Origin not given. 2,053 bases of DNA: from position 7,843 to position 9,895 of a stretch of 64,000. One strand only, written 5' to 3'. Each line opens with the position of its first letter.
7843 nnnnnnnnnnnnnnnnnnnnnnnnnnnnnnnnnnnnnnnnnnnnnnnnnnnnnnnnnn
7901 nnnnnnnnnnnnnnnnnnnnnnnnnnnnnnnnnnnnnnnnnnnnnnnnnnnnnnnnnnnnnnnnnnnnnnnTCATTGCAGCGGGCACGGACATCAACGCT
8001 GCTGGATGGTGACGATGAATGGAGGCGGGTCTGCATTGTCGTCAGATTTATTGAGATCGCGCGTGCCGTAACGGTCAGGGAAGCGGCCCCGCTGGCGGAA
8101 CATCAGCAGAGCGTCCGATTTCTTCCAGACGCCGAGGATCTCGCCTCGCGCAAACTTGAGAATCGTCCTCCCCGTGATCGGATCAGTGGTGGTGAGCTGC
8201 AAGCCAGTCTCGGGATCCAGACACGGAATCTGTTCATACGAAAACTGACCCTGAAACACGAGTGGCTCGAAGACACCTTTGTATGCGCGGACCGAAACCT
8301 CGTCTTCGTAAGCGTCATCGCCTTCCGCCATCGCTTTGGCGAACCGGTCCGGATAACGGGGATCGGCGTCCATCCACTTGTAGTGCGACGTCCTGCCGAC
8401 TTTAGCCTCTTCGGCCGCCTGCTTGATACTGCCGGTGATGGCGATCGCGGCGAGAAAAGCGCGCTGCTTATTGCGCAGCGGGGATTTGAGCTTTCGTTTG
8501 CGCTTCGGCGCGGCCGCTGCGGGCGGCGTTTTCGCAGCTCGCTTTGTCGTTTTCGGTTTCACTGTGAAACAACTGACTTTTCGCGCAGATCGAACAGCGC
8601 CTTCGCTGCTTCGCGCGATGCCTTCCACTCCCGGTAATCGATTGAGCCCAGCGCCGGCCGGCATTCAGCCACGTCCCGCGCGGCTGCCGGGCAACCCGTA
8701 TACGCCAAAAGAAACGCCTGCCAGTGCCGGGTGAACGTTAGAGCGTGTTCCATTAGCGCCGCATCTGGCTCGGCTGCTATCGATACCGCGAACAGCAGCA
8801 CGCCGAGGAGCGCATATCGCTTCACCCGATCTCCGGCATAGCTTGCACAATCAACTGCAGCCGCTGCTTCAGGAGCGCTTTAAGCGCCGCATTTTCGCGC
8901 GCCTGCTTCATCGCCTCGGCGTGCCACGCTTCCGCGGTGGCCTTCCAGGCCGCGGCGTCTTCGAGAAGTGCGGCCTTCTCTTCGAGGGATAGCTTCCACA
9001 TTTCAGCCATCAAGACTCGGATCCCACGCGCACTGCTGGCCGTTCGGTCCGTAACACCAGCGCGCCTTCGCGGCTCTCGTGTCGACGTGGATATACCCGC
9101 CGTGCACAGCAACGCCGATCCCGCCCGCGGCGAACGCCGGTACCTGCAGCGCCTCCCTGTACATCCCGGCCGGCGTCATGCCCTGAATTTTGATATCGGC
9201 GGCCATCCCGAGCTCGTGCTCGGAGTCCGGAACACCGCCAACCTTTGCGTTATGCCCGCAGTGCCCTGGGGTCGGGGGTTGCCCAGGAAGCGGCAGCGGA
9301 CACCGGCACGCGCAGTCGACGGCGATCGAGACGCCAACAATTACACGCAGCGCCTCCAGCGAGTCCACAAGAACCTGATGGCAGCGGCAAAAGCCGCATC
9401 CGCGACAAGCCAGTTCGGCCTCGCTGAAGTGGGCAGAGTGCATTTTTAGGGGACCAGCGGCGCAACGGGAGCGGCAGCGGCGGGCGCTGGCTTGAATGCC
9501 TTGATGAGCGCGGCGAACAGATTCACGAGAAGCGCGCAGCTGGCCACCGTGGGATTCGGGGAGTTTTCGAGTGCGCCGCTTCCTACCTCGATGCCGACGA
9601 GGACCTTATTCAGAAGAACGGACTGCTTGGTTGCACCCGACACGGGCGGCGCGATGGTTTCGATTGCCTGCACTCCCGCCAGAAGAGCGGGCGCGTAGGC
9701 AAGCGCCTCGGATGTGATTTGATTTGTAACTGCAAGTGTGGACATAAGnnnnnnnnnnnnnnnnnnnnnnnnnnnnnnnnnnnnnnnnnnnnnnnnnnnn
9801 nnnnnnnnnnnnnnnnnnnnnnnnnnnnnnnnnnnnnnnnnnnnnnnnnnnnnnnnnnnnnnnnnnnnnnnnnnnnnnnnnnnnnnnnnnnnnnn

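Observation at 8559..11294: Lysis neighbourhood holds a class-3 lipase and a CX5R phosphatase but no recognisable spanin pair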

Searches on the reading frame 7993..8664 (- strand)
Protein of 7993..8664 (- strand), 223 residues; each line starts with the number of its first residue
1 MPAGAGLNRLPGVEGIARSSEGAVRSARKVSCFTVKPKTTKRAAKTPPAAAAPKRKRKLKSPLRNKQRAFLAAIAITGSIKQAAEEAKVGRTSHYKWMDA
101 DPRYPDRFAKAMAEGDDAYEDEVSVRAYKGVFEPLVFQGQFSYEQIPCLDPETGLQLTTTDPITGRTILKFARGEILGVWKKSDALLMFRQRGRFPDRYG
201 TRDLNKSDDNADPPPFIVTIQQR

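Call 3: search_protein_families(library=pfam, proteins=[window:7993-8664:-], max_evalue=0.01)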
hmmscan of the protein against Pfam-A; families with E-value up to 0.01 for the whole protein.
window:7993-8664:- (223 aa): 0 families

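Call 4: search_protein_families(library=phrogs, proteins=[window:7993-8664:-], max_evalue=0.01)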
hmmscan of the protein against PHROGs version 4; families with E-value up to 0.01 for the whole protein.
window:7993-8664:- (223 aa): 3 families
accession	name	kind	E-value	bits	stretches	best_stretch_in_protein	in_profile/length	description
phrog_4044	-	head and packaging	1.1e-17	65.2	1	52-204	17-133/180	terminase small subunit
phrog_4102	-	head and packaging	0.00054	21.2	1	54-99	8-52/166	terminase small subunit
phrog_1482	-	head and packaging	0.0017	19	1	64-123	17-77/147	terminase small subunit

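Call 54: search_protein_families(library=ncbifam, proteins=[window:7996-8562:-], max_evalue=0.01)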
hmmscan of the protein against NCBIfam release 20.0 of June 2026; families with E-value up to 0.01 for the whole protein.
window:7996-8562:- (189 aa): 0 families

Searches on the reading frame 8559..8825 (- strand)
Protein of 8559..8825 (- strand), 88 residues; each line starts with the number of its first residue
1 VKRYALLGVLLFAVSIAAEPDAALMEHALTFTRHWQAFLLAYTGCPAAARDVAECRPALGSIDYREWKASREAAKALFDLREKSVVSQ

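Call 3: search_protein_families(library=pfam, proteins=[window:8559-8825:-], max_evalue=0.01)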
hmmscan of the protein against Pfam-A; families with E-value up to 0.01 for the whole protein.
window:8559-8825:- (88 aa): 0 families

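Call 4: search_protein_families(library=phrogs, proteins=[window:8559-8825:-], max_evalue=0.01)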
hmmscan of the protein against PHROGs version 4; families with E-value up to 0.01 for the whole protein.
window:8559-8825:- (88 aa): 0 families

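Call 37: search_protein_families(library=phrogs, proteins=[window:8562-8825:-], max_evalue=5)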
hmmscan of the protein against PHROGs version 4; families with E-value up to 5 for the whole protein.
window:8562-8825:- (88 aa): 0 families

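Call 54: search_protein_families(library=ncbifam, proteins=[window:8562-8825:-], max_evalue=0.01)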
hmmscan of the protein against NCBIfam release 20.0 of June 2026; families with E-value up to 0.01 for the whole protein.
window:8562-8825:- (88 aa): 0 families

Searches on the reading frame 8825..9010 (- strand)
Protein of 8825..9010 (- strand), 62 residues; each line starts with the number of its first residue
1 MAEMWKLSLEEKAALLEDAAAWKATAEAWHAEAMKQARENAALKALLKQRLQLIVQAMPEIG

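Call 29: find_related_loci(query=A2, collection=metagenome_contigs, flank=5000)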
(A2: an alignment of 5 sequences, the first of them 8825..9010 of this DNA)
Query A2 (62 aa) in metagenome_contigs; peptide patterns used: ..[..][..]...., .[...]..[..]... (x = any residue, [..] = any of these).
570 stretches matched a pattern, but none encodes a relative of the query by tblastn (E <= 1e-3).

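Call 30: find_homologous_proteins(query=A2, max_evalue=0.001)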
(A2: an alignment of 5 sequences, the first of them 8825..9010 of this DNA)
Query A2 (5 sequences) (62 aa, profile of the alignment): 8 proteins with E <= 0.001 among 812 candidates.
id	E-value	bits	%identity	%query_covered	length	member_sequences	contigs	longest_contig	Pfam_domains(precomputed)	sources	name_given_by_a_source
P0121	1.0e-33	133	78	94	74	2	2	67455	-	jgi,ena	jgi:hypothetical protein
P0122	2.3e-32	128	100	100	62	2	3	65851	-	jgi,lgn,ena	jgi:hypothetical protein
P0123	2.5e-31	125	79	100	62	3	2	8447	-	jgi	jgi:hypothetical protein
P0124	3.1e-31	125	79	100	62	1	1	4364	-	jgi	jgi:hypothetical protein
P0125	1.9e-29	119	66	97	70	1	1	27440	-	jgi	jgi:hypothetical protein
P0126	1.7e-28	116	76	100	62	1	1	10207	-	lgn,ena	-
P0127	1.4e-25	107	63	97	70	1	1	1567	-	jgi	jgi:hypothetical protein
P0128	5.1e-22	95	68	100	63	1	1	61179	-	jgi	jgi:hypothetical protein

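Call 31: find_encoding_contigs(protein=P0128, flank=6000, max_places=2)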
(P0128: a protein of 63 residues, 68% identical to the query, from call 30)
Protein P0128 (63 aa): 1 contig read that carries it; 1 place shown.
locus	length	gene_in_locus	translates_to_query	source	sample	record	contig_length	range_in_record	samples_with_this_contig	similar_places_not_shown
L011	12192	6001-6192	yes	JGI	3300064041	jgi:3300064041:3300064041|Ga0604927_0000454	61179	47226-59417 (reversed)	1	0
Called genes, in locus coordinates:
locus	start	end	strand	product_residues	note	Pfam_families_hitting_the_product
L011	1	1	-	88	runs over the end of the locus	-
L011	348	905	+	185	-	-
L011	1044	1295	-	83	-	PF12441:CopG_antitoxin (weak)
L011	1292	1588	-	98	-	PF04365:BrnT_toxin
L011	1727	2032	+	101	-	-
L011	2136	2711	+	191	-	PF02357:NusG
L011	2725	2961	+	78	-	-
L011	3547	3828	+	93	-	-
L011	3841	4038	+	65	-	-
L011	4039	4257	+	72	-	-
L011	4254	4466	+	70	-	-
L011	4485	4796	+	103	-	-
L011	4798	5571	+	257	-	PF02368:Big_2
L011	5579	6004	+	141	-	PF08291:Peptidase_M15_3, PF05951:Peptidase_M15_2 (weak)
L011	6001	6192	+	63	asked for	-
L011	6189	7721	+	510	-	PF02195:ParB_N (weak), PF01555:N6_N4_Mtase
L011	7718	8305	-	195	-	PF11994:DUF3489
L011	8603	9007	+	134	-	-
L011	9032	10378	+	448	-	PF03237:Terminase_6N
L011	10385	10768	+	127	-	PF24729:Acb2_Tad1_hairpin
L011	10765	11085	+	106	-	-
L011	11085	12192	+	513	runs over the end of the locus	-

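Call 32: find_encoding_contigs(protein=P0126, flank=6000, max_places=2)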
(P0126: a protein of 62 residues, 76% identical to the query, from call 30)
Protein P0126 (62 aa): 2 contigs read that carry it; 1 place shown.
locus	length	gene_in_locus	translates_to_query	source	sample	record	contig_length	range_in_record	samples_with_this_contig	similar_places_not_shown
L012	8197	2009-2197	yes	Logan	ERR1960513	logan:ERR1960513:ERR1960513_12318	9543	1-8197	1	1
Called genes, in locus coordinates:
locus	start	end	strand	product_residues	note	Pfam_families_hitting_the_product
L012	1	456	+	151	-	?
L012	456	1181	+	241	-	-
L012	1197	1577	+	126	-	-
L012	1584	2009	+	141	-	PF08291:Peptidase_M15_3, PF05951:Peptidase_M15_2 (faint)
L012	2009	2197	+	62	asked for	-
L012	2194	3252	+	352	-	PF01555:N6_N4_Mtase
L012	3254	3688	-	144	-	PF15919:HicB_lk_antitox (weak), PF15970:HicB-like_2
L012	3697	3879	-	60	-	PF07927:HicA_toxin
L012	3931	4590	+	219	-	-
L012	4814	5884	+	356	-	PF03237:Terminase_6N, PF17289:Terminase_6C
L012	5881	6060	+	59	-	-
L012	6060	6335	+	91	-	-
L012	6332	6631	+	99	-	-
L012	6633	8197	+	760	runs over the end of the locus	PF04860:Phage_portal, PF04233:Phage_Mu_F (weak)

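Call 33: find_encoding_contigs(protein=P0123, flank=6000, max_places=3)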
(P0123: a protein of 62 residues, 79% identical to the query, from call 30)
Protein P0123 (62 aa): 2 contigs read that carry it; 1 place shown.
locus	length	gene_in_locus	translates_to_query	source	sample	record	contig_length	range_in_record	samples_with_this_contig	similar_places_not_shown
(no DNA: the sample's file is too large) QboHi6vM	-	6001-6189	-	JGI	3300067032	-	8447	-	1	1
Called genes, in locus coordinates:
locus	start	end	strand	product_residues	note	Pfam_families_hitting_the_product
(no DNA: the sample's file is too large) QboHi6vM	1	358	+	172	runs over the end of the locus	?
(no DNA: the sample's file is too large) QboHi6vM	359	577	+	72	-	-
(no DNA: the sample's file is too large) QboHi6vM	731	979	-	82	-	-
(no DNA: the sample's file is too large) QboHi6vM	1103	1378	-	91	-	-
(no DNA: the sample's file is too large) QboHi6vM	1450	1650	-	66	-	-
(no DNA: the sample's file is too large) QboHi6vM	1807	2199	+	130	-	-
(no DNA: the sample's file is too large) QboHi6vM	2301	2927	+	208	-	PF02357:NusG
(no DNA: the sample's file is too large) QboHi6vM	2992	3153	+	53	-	-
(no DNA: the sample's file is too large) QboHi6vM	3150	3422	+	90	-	-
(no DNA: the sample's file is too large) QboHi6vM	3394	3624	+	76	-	-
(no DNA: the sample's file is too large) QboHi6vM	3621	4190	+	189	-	PF08281:Sigma70_r4_2 (weak), PF04545:Sigma70_r4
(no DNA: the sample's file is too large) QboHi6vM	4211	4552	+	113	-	-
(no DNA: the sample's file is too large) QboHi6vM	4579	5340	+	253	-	PF01764:Lipase_3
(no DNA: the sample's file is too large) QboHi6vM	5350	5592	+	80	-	-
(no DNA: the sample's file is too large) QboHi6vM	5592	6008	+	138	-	PF08291:Peptidase_M15_3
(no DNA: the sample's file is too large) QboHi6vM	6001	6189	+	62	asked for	-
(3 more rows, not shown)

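Call 37: search_protein_families(library=phrogs, proteins=[window:8825-9010:-, L012:1197-1574:+, L011:4254-4463:+], max_evalue=5)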
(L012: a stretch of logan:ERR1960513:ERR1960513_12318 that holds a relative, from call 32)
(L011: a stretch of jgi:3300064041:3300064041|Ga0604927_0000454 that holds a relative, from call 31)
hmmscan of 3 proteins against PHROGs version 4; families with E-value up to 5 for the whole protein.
window:8825-9010:- (62 aa): 1 family
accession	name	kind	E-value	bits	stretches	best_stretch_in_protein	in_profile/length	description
phrog_14816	-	unknown function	0.026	15.6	1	15-55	13-54/89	-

L012:1197-1574:+ (126 aa): 0 families

L011:4254-4463:+ (70 aa): 0 families

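Call 54: search_protein_families(library=ncbifam, proteins=[window:8825-9010:-], max_evalue=0.01)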
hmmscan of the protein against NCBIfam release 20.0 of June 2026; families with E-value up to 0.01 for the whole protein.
window:8825-9010:- (62 aa): 0 families

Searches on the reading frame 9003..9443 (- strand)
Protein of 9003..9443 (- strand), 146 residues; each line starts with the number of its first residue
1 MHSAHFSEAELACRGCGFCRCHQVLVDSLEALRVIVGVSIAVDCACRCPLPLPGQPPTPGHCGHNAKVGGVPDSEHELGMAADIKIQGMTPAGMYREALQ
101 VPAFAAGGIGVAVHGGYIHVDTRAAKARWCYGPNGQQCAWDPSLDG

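Call 3: search_protein_families(library=pfam, proteins=[window:9003-9443:-], max_evalue=0.01)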
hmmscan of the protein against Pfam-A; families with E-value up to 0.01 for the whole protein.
window:9003-9443:- (146 aa): 2 families
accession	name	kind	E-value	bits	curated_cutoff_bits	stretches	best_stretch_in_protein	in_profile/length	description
PF08291.16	Peptidase_M15_3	-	2.8e-07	31.1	23.2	1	64-121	54-108/108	Peptidase M15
PF05951.18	Peptidase_M15_2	-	0.0063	16.7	27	1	72-124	98-149/153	Bacterial protein of unknown function (DUF882)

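Call 4: search_protein_families(library=phrogs, proteins=[window:9003-9443:-], max_evalue=0.01)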
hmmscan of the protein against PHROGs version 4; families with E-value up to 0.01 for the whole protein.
window:9003-9443:- (146 aa): 3 families
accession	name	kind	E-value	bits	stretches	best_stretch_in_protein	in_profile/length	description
phrog_894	-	lysis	2.2e-18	67.4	1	2-131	46-175/389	endolysin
phrog_17373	-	other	1.7e-10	42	1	5-126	21-126/224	peptidase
phrog_25247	-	other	8.1e-05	22.9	1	61-132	447-512/520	peptidase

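Call 45: find_related_loci(query=A4, collection=genome_contigs, flank=6000)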
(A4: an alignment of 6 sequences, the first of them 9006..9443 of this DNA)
Query A4 (146 aa) in genome_contigs; peptide patterns used: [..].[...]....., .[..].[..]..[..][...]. (x = any residue, [..] = any of these).
18 stretches matched a pattern, but none encodes a relative of the query by tblastn (E <= 1e-3).

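Call 54: search_protein_families(library=ncbifam, proteins=[window:9006-9443:-], max_evalue=0.01)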
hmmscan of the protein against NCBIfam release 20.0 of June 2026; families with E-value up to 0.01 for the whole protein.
window:9006-9443:- (146 aa): 1 family
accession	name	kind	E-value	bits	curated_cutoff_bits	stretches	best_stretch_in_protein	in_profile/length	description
NF053624.1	PtglEndpepMepK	equivalog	6.3e-06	26.2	185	1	72-125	123-173/176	peptidoglycan L,D-endopeptidase MepK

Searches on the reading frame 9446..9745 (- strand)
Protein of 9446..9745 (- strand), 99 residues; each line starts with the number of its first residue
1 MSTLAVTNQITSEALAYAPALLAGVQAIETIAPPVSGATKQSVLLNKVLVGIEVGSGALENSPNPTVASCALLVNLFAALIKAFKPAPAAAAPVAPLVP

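Call 3: search_protein_families(library=pfam, proteins=[window:9446-9745:-], max_evalue=0.01)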
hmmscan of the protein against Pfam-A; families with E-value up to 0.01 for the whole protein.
window:9446-9745:- (99 aa): 0 families

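Call 4: search_protein_families(library=phrogs, proteins=[window:9446-9745:-], max_evalue=0.01)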
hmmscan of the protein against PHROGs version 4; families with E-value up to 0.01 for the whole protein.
window:9446-9745:- (99 aa): 0 families

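Call 28: find_related_loci(query=A1, collection=viral_contigs, flank=5000)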
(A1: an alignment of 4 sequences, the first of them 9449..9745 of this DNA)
Query A1 (99 aa) in viral_contigs; peptide patterns used: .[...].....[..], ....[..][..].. (x = any residue, [..] = any of these).
75 stretches matched a pattern; 2 encode a relative of the query (tblastn E <= 1e-3); 2 distinct loci.
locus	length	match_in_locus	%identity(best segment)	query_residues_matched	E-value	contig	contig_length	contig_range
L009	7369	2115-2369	92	1-85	5e-48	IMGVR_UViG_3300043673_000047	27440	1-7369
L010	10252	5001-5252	89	1-84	6e-46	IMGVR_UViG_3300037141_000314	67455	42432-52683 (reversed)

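Call 37: search_protein_families(library=phrogs, proteins=[window:9449-9745:-], max_evalue=5)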
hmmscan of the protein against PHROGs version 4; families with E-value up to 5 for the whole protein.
window:9449-9745:- (99 aa): 0 families

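Call 54: search_protein_families(library=ncbifam, proteins=[window:9449-9745:-], max_evalue=0.01)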
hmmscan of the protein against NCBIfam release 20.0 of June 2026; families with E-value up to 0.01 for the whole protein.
window:9449-9745:- (99 aa): 0 families
